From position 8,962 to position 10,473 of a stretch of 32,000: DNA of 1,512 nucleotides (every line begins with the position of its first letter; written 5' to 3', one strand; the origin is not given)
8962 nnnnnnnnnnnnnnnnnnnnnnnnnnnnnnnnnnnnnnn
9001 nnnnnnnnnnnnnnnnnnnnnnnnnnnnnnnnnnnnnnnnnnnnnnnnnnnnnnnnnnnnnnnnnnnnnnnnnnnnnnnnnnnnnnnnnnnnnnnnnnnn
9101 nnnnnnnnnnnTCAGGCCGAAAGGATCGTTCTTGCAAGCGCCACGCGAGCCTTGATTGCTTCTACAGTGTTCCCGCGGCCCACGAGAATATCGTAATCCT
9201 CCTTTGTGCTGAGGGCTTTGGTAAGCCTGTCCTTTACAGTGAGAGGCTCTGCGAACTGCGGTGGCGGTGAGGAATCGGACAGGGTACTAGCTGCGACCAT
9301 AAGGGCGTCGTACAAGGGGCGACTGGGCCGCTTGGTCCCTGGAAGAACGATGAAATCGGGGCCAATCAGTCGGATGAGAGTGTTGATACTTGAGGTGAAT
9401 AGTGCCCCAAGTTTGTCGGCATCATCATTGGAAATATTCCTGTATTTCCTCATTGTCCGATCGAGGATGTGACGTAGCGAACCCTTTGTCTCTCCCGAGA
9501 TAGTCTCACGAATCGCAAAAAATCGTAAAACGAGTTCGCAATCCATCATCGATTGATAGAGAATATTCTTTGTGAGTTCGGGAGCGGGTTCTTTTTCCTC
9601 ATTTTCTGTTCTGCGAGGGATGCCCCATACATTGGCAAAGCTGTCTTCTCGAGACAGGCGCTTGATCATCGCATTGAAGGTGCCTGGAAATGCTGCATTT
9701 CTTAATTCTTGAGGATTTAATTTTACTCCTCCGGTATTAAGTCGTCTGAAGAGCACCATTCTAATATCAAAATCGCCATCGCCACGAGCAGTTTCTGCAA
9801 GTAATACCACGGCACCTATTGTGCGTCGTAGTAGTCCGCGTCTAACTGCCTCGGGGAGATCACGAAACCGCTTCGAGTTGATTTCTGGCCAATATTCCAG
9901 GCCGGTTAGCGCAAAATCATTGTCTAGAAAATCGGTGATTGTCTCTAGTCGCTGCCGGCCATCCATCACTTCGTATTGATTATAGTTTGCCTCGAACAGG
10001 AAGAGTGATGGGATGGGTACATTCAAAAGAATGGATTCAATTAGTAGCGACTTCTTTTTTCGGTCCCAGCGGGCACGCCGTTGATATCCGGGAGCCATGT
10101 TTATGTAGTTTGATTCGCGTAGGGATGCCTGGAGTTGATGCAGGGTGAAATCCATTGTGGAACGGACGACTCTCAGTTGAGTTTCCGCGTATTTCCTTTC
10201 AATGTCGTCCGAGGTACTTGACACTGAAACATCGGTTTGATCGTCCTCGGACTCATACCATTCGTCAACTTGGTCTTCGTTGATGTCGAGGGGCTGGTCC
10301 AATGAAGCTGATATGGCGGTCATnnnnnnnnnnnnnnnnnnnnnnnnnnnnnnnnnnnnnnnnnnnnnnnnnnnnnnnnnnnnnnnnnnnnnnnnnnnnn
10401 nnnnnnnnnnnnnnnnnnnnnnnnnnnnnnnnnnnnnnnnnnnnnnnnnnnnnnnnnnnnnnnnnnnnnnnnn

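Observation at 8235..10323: Low-GC DUF262 (ParB-like) + HEPN (Rx4H) gene pair at the far end of the island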

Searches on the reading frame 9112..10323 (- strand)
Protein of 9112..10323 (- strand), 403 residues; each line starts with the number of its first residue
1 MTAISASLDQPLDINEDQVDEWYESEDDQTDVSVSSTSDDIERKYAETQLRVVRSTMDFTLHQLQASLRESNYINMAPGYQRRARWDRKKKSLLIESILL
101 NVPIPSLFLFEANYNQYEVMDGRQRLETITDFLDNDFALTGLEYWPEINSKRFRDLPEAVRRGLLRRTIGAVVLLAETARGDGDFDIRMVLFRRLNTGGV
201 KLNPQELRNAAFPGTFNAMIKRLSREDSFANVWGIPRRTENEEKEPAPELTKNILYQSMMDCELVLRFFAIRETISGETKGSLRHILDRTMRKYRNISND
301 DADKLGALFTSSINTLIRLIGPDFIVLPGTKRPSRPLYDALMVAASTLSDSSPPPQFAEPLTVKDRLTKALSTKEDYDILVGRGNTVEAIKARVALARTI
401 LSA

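Call 4: search_protein_families(library=pfam, proteins=[window:9112-10323:-], max_evalue=1)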
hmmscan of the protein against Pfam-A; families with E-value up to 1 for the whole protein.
window:9112-10323:- (403 aa): 1 family
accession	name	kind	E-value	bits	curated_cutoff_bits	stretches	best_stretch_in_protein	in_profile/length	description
PF03235.19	GmrSD_N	-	2.9e-27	96.5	33.2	1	73-212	9-198/199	GmrSD restriction endonuclease, N-terminal domain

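Call 5: search_protein_families(library=padloc, proteins=[window:9112-10323:-], max_evalue=1)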
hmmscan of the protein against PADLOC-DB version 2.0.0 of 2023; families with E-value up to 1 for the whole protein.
window:9112-10323:- (403 aa): 5 families
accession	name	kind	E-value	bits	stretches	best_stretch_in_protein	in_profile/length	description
PDLC03877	NsnA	-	1e-60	204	1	23-400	24-378/385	-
PDLC04027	PD-T4-2_A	-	4.6e-34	116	1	68-347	46-309/363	-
PDLC03418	REase_II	-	5.2e-13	46.9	1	72-223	30-169/372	Type II restriction enzyme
PDLC02699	Orf5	-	0.023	11.4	1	78-133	4-63/530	Orf5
PDLC02695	Orf5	-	0.027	10.9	1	112-130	74-92/601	Orf5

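Call 30: find_homologous_proteins(query=window:9112-10323:-, max_evalue=0.001)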
Query window:9112-10323:- (403 aa): 2533 proteins with E <= 0.001 among 8000 candidates; the best 120 are listed.
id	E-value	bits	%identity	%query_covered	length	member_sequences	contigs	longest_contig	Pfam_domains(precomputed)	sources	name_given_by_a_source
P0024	1.8e-262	888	100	100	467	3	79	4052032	PF03235.20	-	-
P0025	1.3e-208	711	78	100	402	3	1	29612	PF03235.20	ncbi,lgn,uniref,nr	ncbi:DUF262 domain-containing protein [Paraburkholderia tropica]|uniref:DUF262 domain-containing pro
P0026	8.5e-204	695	77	100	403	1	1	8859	PF03235.20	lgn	-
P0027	3.6e-195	666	75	98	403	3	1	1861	PF03235.20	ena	-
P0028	6.5e-195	665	74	100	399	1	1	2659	PF03235.20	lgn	-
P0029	3.9e-194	663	76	97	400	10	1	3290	PF03235.20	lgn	-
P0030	8.1e-191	652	73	100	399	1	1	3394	PF03235.20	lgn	-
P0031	3.5e-175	600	69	97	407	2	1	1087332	PF03235.20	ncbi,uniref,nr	ncbi:hypothetical protein J2W50_001713 [Herbaspirillum frisingense]|uniref:GmrSD restriction endonuc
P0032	1.4e-167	575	67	96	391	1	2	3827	PF03235.20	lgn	-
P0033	1.2e-159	549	65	93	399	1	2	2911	PF03235.20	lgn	-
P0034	2.6e-156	538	63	96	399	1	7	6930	PF03235.20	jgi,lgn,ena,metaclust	metaclust:\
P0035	9.6e-155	533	61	96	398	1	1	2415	PF03235.20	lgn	-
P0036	7.2e-154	530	62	96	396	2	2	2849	PF03235.20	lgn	-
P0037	1.6e-153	529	63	97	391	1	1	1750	PF03235.20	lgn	-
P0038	8.5e-152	524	60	96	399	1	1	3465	PF03235.20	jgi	jgi:hypothetical protein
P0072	5.5e-144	498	57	97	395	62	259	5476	PF03235.20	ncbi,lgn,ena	-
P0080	3.0e-143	495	57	96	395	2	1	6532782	PF03235.20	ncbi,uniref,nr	ncbi:DUF262 domain-containing protein [Duganella dendranthematis]|uniref:DUF262 domain-containing pr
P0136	1.6e-128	447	53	96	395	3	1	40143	PF03235.20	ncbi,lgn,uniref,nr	ncbi:Protein of uncharacterised function DUF262 [Serratia ficaria]|uniref:DUF262 domain-containing p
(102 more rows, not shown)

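Call 31: find_encoding_contigs(protein=P0080, flank=5000, max_places=2)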
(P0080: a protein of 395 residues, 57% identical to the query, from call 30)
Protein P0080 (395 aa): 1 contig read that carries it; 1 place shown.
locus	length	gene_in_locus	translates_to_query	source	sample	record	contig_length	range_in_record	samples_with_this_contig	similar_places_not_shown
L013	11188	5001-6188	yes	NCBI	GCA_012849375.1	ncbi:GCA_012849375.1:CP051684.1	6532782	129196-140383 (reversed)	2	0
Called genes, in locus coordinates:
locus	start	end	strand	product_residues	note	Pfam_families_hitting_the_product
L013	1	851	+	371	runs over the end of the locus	PF01168:Ala_racemase_N, PF14031:D-ser_dehydrat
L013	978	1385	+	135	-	PF00903:Glyoxalase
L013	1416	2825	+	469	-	PF00749:tRNA-synt_1c, PF19269:Anticodon_2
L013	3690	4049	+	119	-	-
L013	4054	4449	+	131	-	PF24585:YunG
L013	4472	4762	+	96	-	-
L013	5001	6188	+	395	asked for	PF03235:GmrSD_N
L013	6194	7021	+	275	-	PF18735:HEPN_RiboL-PSP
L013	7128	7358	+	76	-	-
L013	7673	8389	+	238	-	PF02308:MgtC, PF21770:MgtC_SapB_C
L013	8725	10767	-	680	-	PF00082:Peptidase_S8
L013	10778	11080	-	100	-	-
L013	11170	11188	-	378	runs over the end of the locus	-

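Call 32: find_encoding_contigs(protein=P0136, flank=5000, max_places=2)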
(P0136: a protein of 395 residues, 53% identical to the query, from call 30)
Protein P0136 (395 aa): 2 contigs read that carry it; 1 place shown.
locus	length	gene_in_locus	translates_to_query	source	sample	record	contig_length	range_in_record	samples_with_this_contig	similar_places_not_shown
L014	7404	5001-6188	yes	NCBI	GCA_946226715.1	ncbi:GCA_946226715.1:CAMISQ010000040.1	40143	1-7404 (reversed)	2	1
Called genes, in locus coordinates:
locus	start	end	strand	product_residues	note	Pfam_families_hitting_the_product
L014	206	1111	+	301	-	PF00497:SBP_bac_3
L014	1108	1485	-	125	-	PF01638:HxlR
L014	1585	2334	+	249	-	PF00106:adh_short, PF08659:KR, PF23441:SDR (weak), PF13561:adh_short_C2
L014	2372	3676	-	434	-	PF01566:Nramp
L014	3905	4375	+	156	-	PF01325:Fe_dep_repress, PF08279:HTH_11 (faint), PF02742:Fe_dep_repr_C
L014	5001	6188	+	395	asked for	PF03235:GmrSD_N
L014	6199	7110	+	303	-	PF18737:HEPN_MAE_28990 (weak), PF18735:HEPN_RiboL-PSP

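Call 33: find_encoding_contigs(protein=P0072, flank=5000, max_places=3)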
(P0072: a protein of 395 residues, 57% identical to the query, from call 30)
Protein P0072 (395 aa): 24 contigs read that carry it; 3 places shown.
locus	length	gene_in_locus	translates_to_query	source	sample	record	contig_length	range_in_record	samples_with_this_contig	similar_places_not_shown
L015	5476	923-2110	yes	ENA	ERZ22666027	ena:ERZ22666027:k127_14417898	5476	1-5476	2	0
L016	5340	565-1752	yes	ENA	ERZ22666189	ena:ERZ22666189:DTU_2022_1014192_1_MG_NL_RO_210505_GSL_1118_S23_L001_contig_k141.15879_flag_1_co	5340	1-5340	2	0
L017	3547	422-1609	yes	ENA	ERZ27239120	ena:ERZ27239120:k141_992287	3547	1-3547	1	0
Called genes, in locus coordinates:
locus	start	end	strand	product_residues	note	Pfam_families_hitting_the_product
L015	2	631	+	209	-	?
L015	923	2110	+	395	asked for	PF03235:GmrSD_N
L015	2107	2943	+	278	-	PF18735:HEPN_RiboL-PSP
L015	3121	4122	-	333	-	PF03547:Mem_trans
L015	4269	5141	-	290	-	-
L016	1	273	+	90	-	?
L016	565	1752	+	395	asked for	PF03235:GmrSD_N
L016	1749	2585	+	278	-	PF18735:HEPN_RiboL-PSP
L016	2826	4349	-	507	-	PF04262:Glu_cys_ligase, PF04107:GCS2 (faint)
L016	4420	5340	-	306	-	?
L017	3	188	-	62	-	?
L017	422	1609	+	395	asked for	PF03235:GmrSD_N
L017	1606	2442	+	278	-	PF18735:HEPN_RiboL-PSP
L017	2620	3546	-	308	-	?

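Call 34: find_encoding_contigs(protein=P0031, flank=5000, max_places=2)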
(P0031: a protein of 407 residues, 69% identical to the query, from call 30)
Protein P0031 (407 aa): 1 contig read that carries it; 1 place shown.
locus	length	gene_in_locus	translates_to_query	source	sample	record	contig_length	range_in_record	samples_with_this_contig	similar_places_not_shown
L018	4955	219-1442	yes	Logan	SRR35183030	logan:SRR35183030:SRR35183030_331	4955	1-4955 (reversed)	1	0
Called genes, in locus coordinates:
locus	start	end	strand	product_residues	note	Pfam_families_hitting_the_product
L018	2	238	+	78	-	?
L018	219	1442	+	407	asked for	PF03235:GmrSD_N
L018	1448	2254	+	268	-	PF18735:HEPN_RiboL-PSP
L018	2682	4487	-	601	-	PF00005:ABC_tran (faint), PF02463:SMC_N, PF13175:AAA_15, PF13304:AAA_21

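Call 35: search_dna_similar(query=window:9112-10323:-, collection=plasmids, mode=protein, max_evalue=0.001, max_rows=40)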
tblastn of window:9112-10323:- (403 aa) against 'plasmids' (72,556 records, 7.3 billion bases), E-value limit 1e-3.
Records with a match: 746; places in all: 753; records where one place covers at least 80% of the query: 36.
Best place of each record, by identity: <60% 746.
By first word of the organism name: Escherichia 524; Klebsiella 44; Salmonella 41; Shigella 26; Enterococcus 10; Acinetobacter 8; Rhodococcus 7; Rhizobium 7; Nostoc 6; Roseomonas 5; and 50 more.
By predicted mobility (MOB-suite, as given by PLSDB): conjugative 534; non-mobilizable 109; mobilizable 103.
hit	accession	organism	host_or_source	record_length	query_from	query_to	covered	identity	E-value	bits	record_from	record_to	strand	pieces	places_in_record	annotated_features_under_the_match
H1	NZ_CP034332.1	Tabrizicola piscis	Tanakia koreensis,mono bacterial isolate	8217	41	401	90%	35.8%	3e-55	203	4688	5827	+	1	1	DUF262 domain-containing protein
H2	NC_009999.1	Shewanella baltica OS195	-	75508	41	402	90%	34.7%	5e-50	188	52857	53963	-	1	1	DUF262 domain-containing protein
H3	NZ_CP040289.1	Nostoc sp. C057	Phaeoceros,pure culture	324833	41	347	76%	40.6%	1e-58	213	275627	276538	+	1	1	DUF262 domain-containing protein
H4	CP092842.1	Bradyrhizobium sp. 62B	Arachis hypogaea L.,cell ...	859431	57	396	84%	30.6%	9e-29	125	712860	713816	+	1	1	DUF262 domain-containing protein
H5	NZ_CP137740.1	Escherichia coli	mixed culture,pig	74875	41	401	90%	26.1%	2e-13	80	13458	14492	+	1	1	DUF262 domain-containing protein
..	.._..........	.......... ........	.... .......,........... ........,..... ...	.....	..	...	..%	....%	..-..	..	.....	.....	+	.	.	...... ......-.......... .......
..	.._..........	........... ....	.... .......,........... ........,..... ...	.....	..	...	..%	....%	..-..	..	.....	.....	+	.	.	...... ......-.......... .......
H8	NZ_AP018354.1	Escherichia coli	-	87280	41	401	90%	26.1%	2e-13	80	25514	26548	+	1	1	DUF262 domain-containing protein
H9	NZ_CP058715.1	Escherichia coli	Manis javanica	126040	41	401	90%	26.1%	2e-13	80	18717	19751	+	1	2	DUF262 domain-containing protein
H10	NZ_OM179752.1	Salmonella enterica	-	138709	41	401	90%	26.1%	2e-13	80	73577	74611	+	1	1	DUF262 domain-containing protein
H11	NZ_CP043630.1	Methylobacterium aquaticum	Prosopis cineraria,pure bacterial ...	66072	56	350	73%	31.0%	8e-16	87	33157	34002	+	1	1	DUF262 domain-containing protein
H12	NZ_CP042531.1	Klebsiella aerogenes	Homo sapiens,Whole organism,clinical ...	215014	51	331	70%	32.3%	7e-26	117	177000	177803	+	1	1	DUF262 domain-containing protein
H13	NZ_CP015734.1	Arthrobacter sp. U41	Purified bacterial strains from deep ...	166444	80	397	79%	28.2%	1e-14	84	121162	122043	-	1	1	DUF262 domain-containing protein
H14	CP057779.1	Escherichia coli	culture,Pooled sheep faecal samples ...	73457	78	403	81%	27.4%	2e-21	103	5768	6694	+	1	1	DUF262 domain-containing protein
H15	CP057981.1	Escherichia coli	culture,Pooled sheep faecal samples ...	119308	78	403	81%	27.4%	2e-21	103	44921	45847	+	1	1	DUF262 domain-containing protein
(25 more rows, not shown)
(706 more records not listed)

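Call 37: get_annotated_region(hit=H5, flank=3000)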
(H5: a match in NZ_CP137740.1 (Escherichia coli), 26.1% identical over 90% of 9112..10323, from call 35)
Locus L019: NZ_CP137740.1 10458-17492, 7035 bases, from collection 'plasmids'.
description: Escherichia coli strain HNSQ2209 plasmid unnamed3, complete sequence
organism: Escherichia coli (NCBI taxid 562)
taxonomy: Bacteria; Pseudomonadota; Gammaproteobacteria; Enterobacterales; Enterobacteriaceae; Escherichia; Escherichia coli
host: -; source: mixed culture,pig; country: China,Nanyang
typing (MOB-suite, as given by PLSDB): conjugative; replicon IncFIA,IncFIC; relaxase MOBF; mating-pair formation MPF_F
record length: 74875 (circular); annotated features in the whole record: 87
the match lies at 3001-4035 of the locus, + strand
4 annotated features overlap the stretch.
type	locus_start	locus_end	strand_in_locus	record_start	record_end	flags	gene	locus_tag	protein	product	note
CDS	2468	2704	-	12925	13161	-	-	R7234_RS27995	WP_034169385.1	hypothetical protein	-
CDS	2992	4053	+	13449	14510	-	-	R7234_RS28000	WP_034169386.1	DUF262 domain-containing protein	-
CDS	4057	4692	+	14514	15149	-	-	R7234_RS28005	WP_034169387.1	MAE_28990/MAE_18760 family HEPN-like nuclease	-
CDS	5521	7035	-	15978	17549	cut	-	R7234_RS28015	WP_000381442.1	IS66 family transposase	-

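Call 38: get_annotated_region(hit=H14, flank=3000)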
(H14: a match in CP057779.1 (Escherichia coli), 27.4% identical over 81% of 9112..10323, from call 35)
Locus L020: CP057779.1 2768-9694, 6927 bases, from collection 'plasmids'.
description: Escherichia coli strain RHB15-C18 plasmid pRHB15-C18_2, complete sequence
organism: Escherichia coli (NCBI taxid 562)
taxonomy: Bacteria; Pseudomonadota; Gammaproteobacteria; Enterobacterales; Enterobacteriaceae; Escherichia; Escherichia coli
host: -; source: culture,Pooled sheep faecal samples collected from floor of farm; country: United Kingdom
typing (MOB-suite, as given by PLSDB): conjugative; replicon IncFIA,IncFIC; relaxase MOBF; mating-pair formation MPF_F
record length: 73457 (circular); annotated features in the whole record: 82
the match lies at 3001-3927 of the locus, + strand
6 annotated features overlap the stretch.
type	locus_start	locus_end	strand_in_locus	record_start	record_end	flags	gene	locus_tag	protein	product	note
CDS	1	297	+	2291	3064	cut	-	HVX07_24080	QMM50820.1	hypothetical protein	-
CDS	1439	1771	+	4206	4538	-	-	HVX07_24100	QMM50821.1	CPBP family intramembrane metalloprotease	-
CDS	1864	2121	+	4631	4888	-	pemI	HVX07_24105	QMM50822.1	type II toxin-antitoxin system antitoxin PemI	-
CDS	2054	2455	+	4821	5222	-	pemK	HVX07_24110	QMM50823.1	type II toxin-antitoxin system toxin endoribonuclease PemK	-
CDS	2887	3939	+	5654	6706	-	-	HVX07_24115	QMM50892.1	DUF262 domain-containing protein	-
CDS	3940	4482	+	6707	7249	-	-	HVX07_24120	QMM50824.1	hypothetical protein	-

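Call 39: get_annotated_region(hit=H1, flank=3000)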
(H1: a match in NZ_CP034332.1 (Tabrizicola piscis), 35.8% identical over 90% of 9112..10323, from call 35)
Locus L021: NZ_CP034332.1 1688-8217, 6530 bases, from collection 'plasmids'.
description: Tabrizicola piscis strain K13M18 plasmid unnamed4, complete sequence
organism: Tabrizicola piscis (NCBI taxid 2494374)
taxonomy: Bacteria; Pseudomonadota; Alphaproteobacteria; Rhodobacterales; Paracoccaceae; Tabrizicola; Tabrizicola piscis
host: -; source: Tanakia koreensis,mono bacterial isolate; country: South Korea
typing (MOB-suite, as given by PLSDB): mobilizable; relaxase MOBQ
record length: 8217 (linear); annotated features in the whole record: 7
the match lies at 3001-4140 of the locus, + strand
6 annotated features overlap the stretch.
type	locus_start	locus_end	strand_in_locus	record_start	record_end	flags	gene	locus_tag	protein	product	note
CDS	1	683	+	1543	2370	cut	-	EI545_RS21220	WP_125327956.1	hypothetical protein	-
CDS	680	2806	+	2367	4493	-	-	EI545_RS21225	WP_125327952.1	DNA methyltransferase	GO:0006306 - DNA methylation [Evidence IEA]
CDS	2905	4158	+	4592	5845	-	-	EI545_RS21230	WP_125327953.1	DUF262 domain-containing protein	-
CDS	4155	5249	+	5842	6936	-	-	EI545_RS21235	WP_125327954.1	MAE_28990/MAE_18760 family HEPN-like nuclease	-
CDS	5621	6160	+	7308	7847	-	-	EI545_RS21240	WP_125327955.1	recombinase family protein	GO:0006310 - DNA recombination [Evidence IEA]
CDS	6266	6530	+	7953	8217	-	-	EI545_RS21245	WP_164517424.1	ParA family protein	-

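Call 40: get_annotated_region(hit=H2, flank=3000)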
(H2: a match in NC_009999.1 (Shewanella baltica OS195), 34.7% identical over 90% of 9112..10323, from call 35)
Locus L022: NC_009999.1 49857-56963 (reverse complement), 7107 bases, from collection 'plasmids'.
description: Shewanella baltica OS195 plasmid pS19502, complete sequence
organism: Shewanella baltica OS195 (NCBI taxid 399599)
taxonomy: Bacteria; Pseudomonadota; Gammaproteobacteria; Alteromonadales; Shewanellaceae; Shewanella; Shewanella baltica; Shewanella baltica OS195
host: -; source: -; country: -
typing (MOB-suite, as given by PLSDB): conjugative; relaxase MOBF; mating-pair formation MPF_F
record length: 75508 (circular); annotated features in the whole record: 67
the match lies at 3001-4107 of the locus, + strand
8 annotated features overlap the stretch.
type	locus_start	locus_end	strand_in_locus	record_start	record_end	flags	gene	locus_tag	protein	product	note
CDS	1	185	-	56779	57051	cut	-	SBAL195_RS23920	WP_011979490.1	hypothetical protein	-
CDS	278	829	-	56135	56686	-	-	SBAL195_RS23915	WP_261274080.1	DUF2913 family protein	-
CDS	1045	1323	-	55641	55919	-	-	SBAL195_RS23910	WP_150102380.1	hypothetical protein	-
CDS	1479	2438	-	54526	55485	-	-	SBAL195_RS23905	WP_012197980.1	integron integrase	GO:0006310 - DNA recombination [Evidence IEA]; GO:0009294 - DNA-mediated transformation [Evidence IEA]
CDS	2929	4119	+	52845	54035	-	-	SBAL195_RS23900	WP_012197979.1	DUF262 domain-containing protein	-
CDS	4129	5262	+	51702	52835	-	-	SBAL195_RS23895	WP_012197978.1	MAE_28990/MAE_18760 family HEPN-like nuclease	-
CDS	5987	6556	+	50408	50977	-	-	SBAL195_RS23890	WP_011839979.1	ParA family protein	-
CDS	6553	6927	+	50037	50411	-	-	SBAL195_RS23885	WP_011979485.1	hypothetical protein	-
